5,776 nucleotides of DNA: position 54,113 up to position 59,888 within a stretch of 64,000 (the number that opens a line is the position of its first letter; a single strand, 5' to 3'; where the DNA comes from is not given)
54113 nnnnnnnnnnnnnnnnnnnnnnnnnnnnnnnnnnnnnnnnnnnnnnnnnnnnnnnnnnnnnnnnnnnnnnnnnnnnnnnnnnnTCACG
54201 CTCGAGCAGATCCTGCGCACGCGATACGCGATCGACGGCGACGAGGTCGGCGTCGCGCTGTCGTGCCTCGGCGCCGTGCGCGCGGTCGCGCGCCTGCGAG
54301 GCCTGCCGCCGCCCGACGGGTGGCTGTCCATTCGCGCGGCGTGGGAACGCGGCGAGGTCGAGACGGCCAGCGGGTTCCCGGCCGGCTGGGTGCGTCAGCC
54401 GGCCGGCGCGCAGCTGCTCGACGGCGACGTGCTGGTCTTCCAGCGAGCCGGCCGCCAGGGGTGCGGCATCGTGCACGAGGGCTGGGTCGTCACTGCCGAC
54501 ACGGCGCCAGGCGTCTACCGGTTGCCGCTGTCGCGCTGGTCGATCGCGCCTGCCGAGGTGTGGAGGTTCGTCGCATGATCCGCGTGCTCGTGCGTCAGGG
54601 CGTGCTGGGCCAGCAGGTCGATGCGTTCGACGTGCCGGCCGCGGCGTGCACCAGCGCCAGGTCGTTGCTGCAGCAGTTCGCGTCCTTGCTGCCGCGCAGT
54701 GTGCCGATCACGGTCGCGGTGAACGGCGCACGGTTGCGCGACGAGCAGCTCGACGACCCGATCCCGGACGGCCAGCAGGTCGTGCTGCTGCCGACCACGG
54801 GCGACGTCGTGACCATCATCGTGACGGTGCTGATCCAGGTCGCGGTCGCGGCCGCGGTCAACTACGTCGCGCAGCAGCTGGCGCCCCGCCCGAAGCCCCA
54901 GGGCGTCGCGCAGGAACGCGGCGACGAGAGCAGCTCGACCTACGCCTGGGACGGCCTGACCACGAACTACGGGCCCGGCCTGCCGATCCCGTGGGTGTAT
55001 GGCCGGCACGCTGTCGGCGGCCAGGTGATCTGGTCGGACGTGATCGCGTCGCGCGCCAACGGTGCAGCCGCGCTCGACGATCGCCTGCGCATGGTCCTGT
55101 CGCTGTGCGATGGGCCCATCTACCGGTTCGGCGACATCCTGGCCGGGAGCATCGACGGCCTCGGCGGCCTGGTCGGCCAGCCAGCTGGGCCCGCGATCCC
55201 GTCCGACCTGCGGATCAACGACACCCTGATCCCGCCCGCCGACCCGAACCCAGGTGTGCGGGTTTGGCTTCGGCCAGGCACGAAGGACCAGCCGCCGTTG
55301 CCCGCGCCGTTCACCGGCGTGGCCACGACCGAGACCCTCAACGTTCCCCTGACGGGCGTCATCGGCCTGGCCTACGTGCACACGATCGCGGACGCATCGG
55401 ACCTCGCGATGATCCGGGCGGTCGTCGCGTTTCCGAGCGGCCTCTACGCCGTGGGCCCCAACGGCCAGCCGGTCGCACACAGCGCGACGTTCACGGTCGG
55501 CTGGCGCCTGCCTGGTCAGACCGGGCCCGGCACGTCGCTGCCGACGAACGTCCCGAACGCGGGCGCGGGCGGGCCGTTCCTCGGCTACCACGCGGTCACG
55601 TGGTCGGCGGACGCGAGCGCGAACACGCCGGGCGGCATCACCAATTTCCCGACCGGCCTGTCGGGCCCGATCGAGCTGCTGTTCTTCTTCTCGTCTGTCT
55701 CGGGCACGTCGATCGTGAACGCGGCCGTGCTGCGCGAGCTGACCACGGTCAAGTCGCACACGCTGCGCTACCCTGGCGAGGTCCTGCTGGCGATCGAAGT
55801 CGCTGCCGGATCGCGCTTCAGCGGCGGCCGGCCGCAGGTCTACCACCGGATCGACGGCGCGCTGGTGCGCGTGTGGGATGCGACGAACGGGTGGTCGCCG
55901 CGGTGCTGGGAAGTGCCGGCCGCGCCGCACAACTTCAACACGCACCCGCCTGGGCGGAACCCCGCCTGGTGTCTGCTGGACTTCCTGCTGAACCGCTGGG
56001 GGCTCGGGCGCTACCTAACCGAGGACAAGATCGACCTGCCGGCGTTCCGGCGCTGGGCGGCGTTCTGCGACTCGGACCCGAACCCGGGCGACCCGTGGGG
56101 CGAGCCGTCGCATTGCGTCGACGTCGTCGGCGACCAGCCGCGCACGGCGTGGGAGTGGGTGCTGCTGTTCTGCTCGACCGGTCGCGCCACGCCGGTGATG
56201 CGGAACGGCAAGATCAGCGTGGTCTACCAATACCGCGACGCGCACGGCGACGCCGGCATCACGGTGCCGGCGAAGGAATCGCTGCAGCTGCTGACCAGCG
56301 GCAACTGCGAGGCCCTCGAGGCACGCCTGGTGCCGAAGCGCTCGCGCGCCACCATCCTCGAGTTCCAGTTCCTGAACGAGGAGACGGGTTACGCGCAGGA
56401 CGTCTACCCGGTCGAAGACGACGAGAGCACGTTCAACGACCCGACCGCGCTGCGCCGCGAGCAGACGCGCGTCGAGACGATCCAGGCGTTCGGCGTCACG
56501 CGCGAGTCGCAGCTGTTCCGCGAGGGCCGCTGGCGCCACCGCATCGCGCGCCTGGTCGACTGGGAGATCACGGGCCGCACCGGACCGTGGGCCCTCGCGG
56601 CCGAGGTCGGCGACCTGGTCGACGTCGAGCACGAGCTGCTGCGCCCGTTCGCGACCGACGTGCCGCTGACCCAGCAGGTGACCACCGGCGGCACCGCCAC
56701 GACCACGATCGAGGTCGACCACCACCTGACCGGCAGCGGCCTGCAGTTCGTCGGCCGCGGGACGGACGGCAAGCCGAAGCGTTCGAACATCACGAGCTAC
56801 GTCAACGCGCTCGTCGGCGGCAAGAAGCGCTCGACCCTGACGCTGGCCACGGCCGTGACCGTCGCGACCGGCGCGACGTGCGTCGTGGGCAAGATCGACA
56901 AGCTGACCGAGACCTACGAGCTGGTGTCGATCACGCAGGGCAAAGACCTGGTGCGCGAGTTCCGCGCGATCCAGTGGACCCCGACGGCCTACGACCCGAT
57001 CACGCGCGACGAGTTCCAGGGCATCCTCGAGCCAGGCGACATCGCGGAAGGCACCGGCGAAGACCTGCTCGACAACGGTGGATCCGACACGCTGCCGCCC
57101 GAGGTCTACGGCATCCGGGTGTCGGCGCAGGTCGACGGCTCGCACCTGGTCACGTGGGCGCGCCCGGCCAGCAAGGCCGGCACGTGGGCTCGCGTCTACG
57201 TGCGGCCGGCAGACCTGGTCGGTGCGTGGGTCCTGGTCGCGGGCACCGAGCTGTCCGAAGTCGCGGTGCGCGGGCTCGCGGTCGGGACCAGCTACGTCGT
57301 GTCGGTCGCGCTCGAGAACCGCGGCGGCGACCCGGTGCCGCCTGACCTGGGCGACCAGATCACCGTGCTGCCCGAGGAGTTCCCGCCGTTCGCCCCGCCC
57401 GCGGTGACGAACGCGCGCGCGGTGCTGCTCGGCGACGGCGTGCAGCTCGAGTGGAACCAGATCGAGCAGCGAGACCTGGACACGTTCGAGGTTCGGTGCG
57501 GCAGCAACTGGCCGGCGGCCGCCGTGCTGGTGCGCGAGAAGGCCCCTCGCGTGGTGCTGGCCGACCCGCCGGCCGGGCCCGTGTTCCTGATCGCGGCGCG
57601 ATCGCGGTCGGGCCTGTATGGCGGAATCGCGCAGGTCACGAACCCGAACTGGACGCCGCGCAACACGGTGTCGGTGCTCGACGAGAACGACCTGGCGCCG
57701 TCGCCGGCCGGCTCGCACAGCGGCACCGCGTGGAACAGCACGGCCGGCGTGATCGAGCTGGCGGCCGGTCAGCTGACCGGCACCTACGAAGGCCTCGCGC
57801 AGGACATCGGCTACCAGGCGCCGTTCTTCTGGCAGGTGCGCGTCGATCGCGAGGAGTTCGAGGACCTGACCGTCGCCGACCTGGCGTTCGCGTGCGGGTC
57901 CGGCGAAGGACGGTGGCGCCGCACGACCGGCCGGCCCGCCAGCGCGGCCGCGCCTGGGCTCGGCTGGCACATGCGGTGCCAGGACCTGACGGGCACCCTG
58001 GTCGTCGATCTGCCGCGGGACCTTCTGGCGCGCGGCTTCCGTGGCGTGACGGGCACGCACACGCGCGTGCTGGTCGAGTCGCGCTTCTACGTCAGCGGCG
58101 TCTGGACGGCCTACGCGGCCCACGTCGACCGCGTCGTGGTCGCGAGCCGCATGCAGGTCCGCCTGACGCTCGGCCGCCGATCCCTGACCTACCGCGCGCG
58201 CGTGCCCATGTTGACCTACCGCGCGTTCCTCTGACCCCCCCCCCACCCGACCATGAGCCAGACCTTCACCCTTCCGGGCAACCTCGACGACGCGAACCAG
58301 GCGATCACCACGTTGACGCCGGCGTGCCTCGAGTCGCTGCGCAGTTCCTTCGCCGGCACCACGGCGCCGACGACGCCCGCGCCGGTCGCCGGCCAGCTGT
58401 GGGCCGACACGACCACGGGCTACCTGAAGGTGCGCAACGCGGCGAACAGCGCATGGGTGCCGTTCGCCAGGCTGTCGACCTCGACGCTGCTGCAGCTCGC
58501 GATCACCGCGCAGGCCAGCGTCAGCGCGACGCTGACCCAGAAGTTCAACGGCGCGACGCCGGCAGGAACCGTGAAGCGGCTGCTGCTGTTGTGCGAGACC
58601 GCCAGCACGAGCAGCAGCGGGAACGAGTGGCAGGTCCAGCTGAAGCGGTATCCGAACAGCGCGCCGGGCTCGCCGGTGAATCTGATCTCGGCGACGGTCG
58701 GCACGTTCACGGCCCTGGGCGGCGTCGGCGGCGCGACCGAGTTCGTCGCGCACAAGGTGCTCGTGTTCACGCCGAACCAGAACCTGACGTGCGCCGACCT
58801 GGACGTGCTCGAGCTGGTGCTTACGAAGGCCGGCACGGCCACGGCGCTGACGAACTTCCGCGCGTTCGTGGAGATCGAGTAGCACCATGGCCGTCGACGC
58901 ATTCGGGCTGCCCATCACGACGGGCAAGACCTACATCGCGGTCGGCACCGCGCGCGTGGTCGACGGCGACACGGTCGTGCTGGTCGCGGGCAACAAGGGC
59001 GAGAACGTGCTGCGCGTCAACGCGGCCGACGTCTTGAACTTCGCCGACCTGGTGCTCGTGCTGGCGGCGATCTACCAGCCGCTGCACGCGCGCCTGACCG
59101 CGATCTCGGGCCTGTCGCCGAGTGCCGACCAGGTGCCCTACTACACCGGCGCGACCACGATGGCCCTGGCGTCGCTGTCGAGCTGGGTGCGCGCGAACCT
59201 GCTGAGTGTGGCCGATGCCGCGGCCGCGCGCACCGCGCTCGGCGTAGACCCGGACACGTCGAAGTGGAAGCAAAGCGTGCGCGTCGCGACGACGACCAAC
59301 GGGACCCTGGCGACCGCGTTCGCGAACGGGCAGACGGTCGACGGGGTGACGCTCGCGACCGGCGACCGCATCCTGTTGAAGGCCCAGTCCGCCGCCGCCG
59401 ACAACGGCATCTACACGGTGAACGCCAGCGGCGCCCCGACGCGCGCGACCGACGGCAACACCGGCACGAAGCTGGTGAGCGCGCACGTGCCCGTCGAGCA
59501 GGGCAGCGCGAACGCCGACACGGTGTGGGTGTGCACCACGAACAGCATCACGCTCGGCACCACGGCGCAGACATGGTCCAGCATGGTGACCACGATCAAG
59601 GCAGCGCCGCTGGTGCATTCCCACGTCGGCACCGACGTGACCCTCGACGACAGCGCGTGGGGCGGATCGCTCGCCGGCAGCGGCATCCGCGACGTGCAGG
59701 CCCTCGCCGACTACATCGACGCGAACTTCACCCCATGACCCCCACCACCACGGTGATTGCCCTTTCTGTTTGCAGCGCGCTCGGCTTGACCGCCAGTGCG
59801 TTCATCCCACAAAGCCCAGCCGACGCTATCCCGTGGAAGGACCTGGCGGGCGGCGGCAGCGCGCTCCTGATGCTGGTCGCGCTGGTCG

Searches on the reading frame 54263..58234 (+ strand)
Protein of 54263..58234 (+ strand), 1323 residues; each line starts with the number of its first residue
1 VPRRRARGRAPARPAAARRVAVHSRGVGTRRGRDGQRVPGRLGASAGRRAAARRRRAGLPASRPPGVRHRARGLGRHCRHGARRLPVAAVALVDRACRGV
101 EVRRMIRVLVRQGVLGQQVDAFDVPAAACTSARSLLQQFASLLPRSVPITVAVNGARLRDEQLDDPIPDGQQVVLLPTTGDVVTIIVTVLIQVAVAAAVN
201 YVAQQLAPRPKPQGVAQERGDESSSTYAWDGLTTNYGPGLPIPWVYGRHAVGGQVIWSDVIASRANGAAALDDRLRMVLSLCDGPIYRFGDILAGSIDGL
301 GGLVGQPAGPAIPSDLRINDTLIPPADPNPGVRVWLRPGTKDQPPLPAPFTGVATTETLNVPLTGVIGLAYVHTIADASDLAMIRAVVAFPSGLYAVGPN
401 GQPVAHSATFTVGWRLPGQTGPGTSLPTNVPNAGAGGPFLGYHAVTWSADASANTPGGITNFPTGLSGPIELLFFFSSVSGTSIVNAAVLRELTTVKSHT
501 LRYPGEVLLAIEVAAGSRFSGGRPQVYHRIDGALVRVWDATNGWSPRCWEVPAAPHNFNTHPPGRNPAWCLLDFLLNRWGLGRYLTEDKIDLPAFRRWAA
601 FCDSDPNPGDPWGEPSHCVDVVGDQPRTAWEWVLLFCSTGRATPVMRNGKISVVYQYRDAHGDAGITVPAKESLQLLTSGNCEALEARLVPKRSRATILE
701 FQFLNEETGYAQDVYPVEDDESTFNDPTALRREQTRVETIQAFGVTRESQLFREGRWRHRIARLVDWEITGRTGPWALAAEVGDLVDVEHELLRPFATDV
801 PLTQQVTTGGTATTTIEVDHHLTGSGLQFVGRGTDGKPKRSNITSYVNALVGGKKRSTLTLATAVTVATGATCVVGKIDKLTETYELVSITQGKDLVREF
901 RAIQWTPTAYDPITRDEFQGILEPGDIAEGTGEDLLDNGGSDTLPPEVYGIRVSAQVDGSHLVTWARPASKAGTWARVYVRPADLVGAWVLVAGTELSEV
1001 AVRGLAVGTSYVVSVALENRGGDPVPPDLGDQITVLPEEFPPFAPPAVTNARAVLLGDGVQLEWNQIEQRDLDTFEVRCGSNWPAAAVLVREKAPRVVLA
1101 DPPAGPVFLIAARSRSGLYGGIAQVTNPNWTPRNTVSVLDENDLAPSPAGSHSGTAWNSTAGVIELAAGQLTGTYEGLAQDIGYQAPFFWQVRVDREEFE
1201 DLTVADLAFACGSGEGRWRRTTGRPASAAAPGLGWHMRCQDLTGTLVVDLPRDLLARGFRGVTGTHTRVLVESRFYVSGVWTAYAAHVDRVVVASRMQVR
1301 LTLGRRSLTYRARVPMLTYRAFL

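Call 8: search_protein_families(library=pfam, proteins=[window:54263-58234:+], max_evalue=0.01)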
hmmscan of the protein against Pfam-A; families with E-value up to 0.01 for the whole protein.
window:54263-58234:+ (1323 aa): 2 families
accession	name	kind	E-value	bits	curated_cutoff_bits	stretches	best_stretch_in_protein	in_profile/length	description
PF13550.12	Phage-tail_3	-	1.3e-06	28.8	23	1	624-791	1-151/164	Putative phage tail protein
PF00041.27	fn3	-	0.00051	20.6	25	1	946-1023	3-74/84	Fibronectin type III domain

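Call 9: search_protein_families(library=phrogs, proteins=[window:54263-58234:+], max_evalue=0.01)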
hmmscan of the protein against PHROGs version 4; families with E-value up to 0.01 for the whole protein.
window:54263-58234:+ (1323 aa): 10 families
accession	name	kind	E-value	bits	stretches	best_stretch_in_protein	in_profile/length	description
phrog_31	-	tail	3.8e-60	204.9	1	145-1083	134-1009/1565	central tail fiber J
phrog_2589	-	tail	2.9e-17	61.4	1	483-914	201-599/3686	tail protein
phrog_1727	-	tail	3.9e-15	55.6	1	483-1016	198-694/1174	tail protein and host specificity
phrog_10652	-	unknown function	6.9e-08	33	1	565-759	26-208/328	-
phrog_32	-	tail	1e-07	32.8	1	186-261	123-196/203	tail assembly protein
phrog_7997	-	tail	2.9e-07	30.4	1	596-914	8-304/589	tail protein and host specificity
phrog_4554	-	tail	4.2e-07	31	1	180-260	88-167/205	tail protein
phrog_469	-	tail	3e-05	23.3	0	134-231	26-124/903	tail protein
phrog_15723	-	unknown function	0.00022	22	1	577-758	9-177/223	-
phrog_2148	-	tail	0.00046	19.6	1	565-913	19-341/901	tail fiber protein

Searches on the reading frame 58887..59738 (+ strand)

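Call 8: search_protein_families(library=pfam, proteins=[window:58887-59738:+], max_evalue=0.01)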
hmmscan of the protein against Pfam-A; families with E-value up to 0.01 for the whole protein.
window:58887-59738:+ (283 aa): 0 families

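Call 9: search_protein_families(library=phrogs, proteins=[window:58887-59738:+], max_evalue=0.01)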
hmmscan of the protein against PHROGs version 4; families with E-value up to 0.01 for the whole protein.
window:58887-59738:+ (283 aa): 16 families
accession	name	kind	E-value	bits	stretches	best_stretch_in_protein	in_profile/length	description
phrog_2647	-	head and packaging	1.9e-26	93.9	1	109-237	104-227/336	head decoration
phrog_27782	-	unknown function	6.7e-26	92.1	1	127-254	166-294/644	-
phrog_11518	-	tail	3e-24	86.3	1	127-235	165-270/812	tail fiber protein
phrog_30390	-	unknown function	1.7e-23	84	1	124-236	524-642/766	-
phrog_16867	-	unknown function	1e-19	71.5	1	124-270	71-216/631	-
phrog_17264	-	unknown function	7.7e-19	68.9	1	131-232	1-98/147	-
phrog_14570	-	unknown function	9.2e-18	65.2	1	126-244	167-281/540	-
phrog_2824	-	head and packaging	5.9e-17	61.9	1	17-251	815-1057/1151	virion structural protein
phrog_24595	-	head and packaging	5.9e-16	59.8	1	123-272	39-182/325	virion structural protein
phrog_11303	-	tail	1.4e-05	26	1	55-160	82-185/231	tail fiber protein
phrog_24607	-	tail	3.8e-05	23.3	1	61-109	94-142/674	tail protein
phrog_14824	-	unknown function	4.1e-05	22.9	1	128-233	19-121/719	-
phrog_7032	-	tail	5.5e-05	22.4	1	51-153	312-415/866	tail fiber protein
phrog_2631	-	tail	7.6e-05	22.5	1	51-144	407-486/644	tail fiber protein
phrog_36707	-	tail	0.0029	18.4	1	13-174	69-221/288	tail fiber protein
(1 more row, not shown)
